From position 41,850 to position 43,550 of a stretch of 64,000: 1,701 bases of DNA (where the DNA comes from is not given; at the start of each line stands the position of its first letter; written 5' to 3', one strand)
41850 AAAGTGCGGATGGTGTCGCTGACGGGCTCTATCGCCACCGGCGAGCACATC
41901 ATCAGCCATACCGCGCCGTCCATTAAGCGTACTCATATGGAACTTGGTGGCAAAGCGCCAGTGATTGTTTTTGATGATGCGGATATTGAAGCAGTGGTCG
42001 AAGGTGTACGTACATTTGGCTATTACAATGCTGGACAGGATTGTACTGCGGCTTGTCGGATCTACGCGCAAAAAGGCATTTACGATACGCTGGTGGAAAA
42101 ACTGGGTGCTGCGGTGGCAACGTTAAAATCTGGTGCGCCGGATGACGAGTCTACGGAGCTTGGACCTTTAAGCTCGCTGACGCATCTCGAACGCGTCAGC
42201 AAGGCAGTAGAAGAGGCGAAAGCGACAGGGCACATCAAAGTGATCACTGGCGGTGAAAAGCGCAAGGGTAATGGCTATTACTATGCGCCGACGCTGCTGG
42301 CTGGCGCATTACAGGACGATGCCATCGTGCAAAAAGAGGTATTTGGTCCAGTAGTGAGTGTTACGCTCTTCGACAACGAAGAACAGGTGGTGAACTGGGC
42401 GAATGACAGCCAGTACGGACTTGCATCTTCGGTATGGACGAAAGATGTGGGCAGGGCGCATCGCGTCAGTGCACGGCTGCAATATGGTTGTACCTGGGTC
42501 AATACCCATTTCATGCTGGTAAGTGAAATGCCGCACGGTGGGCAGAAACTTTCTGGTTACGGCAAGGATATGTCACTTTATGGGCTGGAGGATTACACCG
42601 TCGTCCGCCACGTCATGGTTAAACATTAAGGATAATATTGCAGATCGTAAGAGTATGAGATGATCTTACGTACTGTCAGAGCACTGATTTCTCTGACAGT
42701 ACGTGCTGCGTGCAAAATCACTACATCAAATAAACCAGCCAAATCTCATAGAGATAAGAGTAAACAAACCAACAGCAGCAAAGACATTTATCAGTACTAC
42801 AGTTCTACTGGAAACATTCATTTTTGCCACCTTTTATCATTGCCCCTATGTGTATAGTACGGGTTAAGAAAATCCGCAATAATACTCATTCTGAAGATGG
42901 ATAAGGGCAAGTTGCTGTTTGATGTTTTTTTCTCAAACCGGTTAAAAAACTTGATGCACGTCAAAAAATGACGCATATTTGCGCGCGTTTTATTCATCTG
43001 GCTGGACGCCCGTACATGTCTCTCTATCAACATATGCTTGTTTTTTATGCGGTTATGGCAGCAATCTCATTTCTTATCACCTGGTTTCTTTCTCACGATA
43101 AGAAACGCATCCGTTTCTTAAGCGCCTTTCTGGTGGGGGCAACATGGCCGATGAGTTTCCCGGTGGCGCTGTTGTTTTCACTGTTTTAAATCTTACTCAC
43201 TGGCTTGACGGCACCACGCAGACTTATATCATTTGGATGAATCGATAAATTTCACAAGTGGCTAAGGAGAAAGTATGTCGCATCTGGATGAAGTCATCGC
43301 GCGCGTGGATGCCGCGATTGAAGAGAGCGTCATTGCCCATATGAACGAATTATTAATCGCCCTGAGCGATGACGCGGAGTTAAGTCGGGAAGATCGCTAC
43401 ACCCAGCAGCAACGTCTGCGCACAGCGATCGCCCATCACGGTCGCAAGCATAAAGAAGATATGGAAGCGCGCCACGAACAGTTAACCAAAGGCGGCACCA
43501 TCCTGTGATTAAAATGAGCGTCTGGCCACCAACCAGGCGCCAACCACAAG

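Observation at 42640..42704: Unusually long perfect hairpin(s) between patD and yncL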

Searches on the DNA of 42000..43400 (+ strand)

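Call 7: search_rna_families(source=window, start=42000, end=43400, threshold=evalue, max_evalue=10)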
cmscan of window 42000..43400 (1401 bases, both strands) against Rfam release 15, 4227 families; matches with E-value up to 10: 2.
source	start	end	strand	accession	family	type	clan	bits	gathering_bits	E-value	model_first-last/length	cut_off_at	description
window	42951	43000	+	RF02066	STnc320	Gene; sRNA;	-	16.4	50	5.8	1-55/55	no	Salmonella enterica sRNA STnc320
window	42666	42706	+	RF03879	mir-2831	Gene; miRNA;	-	16.3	90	7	1-75/75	no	mir-2831 microRNA precursor family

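Call 8: search_dna_similar(query=window:42630-42725:+, collection=ecoli_genomes, mode=distant, max_rows=30, rows=spread)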
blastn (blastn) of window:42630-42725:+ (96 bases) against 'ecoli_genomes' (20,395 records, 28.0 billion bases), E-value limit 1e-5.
Records with a match: 5412; places in all: 5412; records where one place covers at least 80% of the query: 5276.
Genomes with a match: 5411 of 5426; with a place that covers at least 80% of the query: 5275. Places per genome that has any: lowest 1, median 1, highest 2. On chromosomes: 5406 places; on plasmids: 6.
Best place of each record, by identity: >=99% 17; 95-99% 4319; 90-95% 249; 80-90% 827.
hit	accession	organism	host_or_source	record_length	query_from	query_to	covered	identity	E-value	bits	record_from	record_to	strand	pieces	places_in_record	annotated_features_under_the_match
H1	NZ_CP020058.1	Escherichia coli strain AR_0061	missing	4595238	1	96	100%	100.0%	6e-41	174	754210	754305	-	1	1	none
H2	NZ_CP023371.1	Escherichia coli strain 1283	canine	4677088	1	96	100%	99.0%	2e-39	169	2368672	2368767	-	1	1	none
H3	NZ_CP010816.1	Escherichia coli strain BL21 (TaKaRa)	NA(common laboratory strain)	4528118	1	96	100%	99.0%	2e-39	169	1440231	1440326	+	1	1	none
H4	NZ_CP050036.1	Escherichia coli strain 58-3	broiler chicken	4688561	1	96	100%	99.0%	2e-39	169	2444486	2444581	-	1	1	none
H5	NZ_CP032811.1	Escherichia coli strain ERL03-1416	water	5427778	1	96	100%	99.0%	2e-39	169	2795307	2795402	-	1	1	none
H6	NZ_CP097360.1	Escherichia coli strain AGR4587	water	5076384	1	96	100%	99.0%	2e-39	169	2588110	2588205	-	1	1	none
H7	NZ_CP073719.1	Escherichia coli strain CX12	-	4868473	1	96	100%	99.0%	2e-39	169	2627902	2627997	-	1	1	none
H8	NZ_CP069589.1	Escherichia coli strain FDAARGOS_1266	Homo sapiens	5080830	1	96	100%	99.0%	2e-39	169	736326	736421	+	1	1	none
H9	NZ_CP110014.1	Escherichia coli strain HE_100-10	laboratory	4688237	1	96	100%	99.0%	2e-39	169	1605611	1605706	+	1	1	none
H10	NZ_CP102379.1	Escherichia coli strain BM28 lysU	laboratory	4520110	1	96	100%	99.0%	2e-39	169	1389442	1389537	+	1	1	none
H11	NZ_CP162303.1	Escherichia coli strain XB2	chicken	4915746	1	96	100%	99.0%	2e-39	169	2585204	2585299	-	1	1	none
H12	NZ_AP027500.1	Escherichia coli strain LR-25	Homo sapiens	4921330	1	96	100%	99.0%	2e-39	169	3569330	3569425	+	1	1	none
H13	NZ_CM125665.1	Escherichia coli strain 2020N21-246-1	not applicable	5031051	1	96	100%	99.0%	2e-39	169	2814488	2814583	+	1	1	none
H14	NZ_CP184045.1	Escherichia coli strain 1439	Homo sapiens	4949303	1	96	100%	99.0%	2e-39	169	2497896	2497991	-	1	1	none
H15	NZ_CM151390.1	Escherichia coli strain 11A20CPO008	Homo sapiens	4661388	1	96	100%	99.0%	2e-39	169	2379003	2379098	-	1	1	none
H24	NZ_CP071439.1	Escherichia coli strain EcPNK004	Homo sapiens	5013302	1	96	100%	91.7%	4e-30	138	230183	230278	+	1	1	none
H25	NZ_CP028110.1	Escherichia coli O121 str. RM8352 strain RM8352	creek sediment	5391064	1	96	100%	87.5%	1e-24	120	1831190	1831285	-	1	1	none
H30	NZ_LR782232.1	Escherichia coli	soil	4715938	21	96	79%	93.4%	5e-23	115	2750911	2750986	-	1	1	none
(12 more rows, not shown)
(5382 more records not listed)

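Call 10: get_annotated_region(hit=H10, flank=1500)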
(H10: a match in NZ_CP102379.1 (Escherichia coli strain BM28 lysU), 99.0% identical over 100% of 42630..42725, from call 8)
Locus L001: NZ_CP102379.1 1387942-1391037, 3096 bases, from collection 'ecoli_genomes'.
description: Escherichia coli strain BM28 lysU chromosome, complete genome
organism: Escherichia coli strain BM28 lysU (NCBI taxid 562)
replicon: chromosome; assembly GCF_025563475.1
host: laboratory; source: Winter laboratory; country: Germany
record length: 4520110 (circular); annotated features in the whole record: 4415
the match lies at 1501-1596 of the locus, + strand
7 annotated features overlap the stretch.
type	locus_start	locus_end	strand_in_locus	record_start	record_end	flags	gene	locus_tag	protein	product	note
CDS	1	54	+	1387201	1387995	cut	ydcV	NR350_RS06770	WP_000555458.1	ABC transporter permease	-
CDS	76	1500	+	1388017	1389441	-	patD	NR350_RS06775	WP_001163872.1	aminobutyraldehyde dehydrogenase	-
CDS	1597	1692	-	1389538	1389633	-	yncL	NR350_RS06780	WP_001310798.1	stress response membrane protein YncL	-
CDS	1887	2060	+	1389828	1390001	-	ortT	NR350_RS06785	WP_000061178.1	orphan toxin OrtT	-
CDS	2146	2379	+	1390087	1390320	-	ydcY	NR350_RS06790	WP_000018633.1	DUF2526 family protein YdcY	-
CDS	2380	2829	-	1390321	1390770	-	ydcZ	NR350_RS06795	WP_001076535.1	DMT family transporter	-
CDS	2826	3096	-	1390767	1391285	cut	mnaT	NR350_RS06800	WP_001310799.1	GNAT family N-acetyltransferase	-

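Call 11: get_annotated_region(hit=H25, flank=1500)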
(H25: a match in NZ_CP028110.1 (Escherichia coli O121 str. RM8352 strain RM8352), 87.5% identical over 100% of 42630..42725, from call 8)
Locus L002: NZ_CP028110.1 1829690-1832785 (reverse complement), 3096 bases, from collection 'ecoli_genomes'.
description: Escherichia coli O121 str. RM8352 chromosome, complete genome
organism: Escherichia coli O121 str. RM8352 strain RM8352 (NCBI taxid 1055543)
replicon: chromosome; assembly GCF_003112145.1
host: -; source: creek sediment; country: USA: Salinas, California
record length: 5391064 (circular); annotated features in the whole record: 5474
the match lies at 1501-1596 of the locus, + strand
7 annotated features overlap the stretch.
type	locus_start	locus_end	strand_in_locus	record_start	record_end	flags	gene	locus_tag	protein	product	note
CDS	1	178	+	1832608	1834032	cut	patD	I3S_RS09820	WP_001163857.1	aminobutyraldehyde dehydrogenase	-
CDS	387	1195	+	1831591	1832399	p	-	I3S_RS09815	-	CatB-related O-acetyltransferase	frameshifted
CDS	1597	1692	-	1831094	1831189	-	yncL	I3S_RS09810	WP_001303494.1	stress response membrane protein YncL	-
CDS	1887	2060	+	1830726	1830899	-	ortT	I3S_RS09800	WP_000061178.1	orphan toxin OrtT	-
CDS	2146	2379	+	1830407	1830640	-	ydcY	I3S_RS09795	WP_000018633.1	DUF2526 family protein YdcY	-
CDS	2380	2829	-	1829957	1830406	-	ydcZ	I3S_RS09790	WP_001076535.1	DMT family transporter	-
CDS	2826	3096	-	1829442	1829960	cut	mnaT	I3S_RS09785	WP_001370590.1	GNAT family N-acetyltransferase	-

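Call 12: get_annotated_region(hit=H24, flank=1500)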
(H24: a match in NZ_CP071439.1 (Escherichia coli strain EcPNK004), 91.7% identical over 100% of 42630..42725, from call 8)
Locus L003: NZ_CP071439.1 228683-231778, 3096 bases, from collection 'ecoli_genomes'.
description: Escherichia coli strain EcPNK004 chromosome, complete genome
organism: Escherichia coli strain EcPNK004 (NCBI taxid 562)
replicon: chromosome; assembly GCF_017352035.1
host: Homo sapiens; source: urine; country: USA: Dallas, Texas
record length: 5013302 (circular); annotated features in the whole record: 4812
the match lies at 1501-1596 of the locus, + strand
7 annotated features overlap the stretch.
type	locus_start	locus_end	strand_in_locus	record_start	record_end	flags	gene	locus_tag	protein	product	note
CDS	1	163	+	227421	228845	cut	patD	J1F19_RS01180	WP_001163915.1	aminobutyraldehyde dehydrogenase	-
CDS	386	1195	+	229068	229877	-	-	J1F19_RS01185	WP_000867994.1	CatB-related O-acetyltransferase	-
CDS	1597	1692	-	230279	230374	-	yncL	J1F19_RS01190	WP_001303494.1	stress response membrane protein YncL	-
CDS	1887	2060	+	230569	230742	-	ortT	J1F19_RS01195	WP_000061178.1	orphan toxin OrtT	-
CDS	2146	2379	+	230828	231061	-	ydcY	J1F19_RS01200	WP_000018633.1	DUF2526 family protein YdcY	-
CDS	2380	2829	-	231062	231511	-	ydcZ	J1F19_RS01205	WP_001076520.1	DMT family transporter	-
CDS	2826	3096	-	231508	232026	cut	mnaT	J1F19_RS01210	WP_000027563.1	GNAT family N-acetyltransferase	-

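Call 13: get_annotated_region(hit=H30, flank=1500)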
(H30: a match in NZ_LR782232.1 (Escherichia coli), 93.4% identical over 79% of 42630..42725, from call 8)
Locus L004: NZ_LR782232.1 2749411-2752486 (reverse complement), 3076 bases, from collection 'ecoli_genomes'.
description: Escherichia coli isolate SC467 chromosome 1
organism: Escherichia coli (NCBI taxid 562)
replicon: chromosome; assembly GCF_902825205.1
host: -; source: soil; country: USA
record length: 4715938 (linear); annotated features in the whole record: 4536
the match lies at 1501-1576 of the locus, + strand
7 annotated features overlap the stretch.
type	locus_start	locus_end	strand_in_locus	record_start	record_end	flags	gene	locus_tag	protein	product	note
CDS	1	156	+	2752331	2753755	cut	patD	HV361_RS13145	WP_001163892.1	aminobutyraldehyde dehydrogenase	-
CDS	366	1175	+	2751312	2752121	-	-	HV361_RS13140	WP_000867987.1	CatB-related O-acetyltransferase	-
CDS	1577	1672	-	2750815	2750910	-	yncL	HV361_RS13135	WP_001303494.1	stress response membrane protein YncL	-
CDS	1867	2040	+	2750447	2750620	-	ortT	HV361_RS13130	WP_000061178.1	orphan toxin OrtT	-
CDS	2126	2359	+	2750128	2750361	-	ydcY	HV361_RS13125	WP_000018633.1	DUF2526 family protein YdcY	-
CDS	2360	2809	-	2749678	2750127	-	ydcZ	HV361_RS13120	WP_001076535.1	DMT family transporter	-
CDS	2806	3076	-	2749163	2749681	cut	mnaT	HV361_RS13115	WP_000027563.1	GNAT family N-acetyltransferase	-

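Call 66: search_dna_similar(query=window:42664-42708:+, collection=ecoli_genomes, mode=distant, max_evalue=1, max_rows=25, rows=spread)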
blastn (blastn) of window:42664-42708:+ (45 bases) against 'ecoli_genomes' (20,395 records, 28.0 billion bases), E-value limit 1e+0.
Records with a match: 5412; places in all: 10823; records where one place covers at least 80% of the query: 5412.
Genomes with a match: 5411 of 5426; with a place that covers at least 80% of the query: 5411. Places per genome that has any: lowest 1, median 2, highest 4. On chromosomes: 10811 places; on plasmids: 12.
Best place of each record, by identity: >=99% 17; 95-99% 4303; 90-95% 1047; 80-90% 45.
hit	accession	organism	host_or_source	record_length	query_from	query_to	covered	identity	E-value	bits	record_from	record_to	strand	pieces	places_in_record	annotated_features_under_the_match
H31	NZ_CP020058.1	Escherichia coli strain AR_0061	missing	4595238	1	45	100%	100.0%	6e-14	82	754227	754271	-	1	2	none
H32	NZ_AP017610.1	Escherichia coli strain 20Ec-P-124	Sus scrofa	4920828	1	45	100%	97.8%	3e-12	78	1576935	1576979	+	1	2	none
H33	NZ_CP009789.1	Escherichia coli K-12 strain K-12 ER3413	-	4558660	1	45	100%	97.8%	3e-12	78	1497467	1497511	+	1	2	none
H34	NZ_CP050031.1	Escherichia coli strain 33-6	broiler chicken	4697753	1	45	100%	97.8%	3e-12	78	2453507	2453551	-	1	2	none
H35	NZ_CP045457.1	Escherichia coli strain ET12567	Constructed from strain GM2929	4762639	1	45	100%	97.8%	3e-12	78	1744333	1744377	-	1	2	none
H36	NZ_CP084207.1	Escherichia coli strain EC2648-R1-1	conjugation assay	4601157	1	45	100%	97.8%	3e-12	78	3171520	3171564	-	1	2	none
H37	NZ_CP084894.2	Escherichia coli strain g83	laboratory experiment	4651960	1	45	100%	97.8%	3e-12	78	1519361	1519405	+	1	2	none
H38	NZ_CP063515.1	Escherichia coli strain EH01-18-04-A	Homo sapiens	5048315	1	45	100%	97.8%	3e-12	78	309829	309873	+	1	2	none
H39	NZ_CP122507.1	Escherichia coli strain W444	pig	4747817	1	45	100%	97.8%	3e-12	78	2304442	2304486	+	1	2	none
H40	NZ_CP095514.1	Escherichia coli strain GN02323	Homo sapiens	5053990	1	45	100%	97.8%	3e-12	78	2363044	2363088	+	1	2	none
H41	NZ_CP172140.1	Escherichia coli strain GF130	chicken meat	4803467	1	45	100%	97.8%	3e-12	78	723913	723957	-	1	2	none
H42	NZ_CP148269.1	Escherichia coli strain Z1323PEC0013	Dog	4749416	1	45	100%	97.8%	3e-12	78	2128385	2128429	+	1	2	none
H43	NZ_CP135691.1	Escherichia coli strain TUM2802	missing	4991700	1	45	100%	97.8%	3e-12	78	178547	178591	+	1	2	none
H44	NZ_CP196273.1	Escherichia coli strain AH21B060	Homo sapiens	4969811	1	45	100%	97.8%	3e-12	78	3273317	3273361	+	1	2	none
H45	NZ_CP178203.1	Escherichia coli strain APEC17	Gallus gallus domesticus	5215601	1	45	100%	97.8%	3e-12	78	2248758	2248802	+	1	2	none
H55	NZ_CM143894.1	Escherichia coli strain E29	Homo sapiens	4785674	1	45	100%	86.7%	8e-6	55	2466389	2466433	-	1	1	none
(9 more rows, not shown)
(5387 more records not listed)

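Call 67: get_annotated_region(hit=H55, flank=300)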
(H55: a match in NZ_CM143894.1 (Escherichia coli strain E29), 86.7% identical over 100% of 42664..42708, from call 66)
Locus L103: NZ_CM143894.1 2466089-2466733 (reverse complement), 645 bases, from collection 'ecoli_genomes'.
description: Escherichia coli strain E29 chromosome, whole genome shotgun sequence
organism: Escherichia coli strain E29 (NCBI taxid 562)
replicon: chromosome; assembly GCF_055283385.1
host: Homo sapiens; source: urine sample; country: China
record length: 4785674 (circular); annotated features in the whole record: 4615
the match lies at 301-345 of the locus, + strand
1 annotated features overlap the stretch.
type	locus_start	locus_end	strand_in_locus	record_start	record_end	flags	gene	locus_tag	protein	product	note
CDS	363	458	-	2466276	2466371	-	yncL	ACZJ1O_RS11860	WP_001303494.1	stress response membrane protein YncL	-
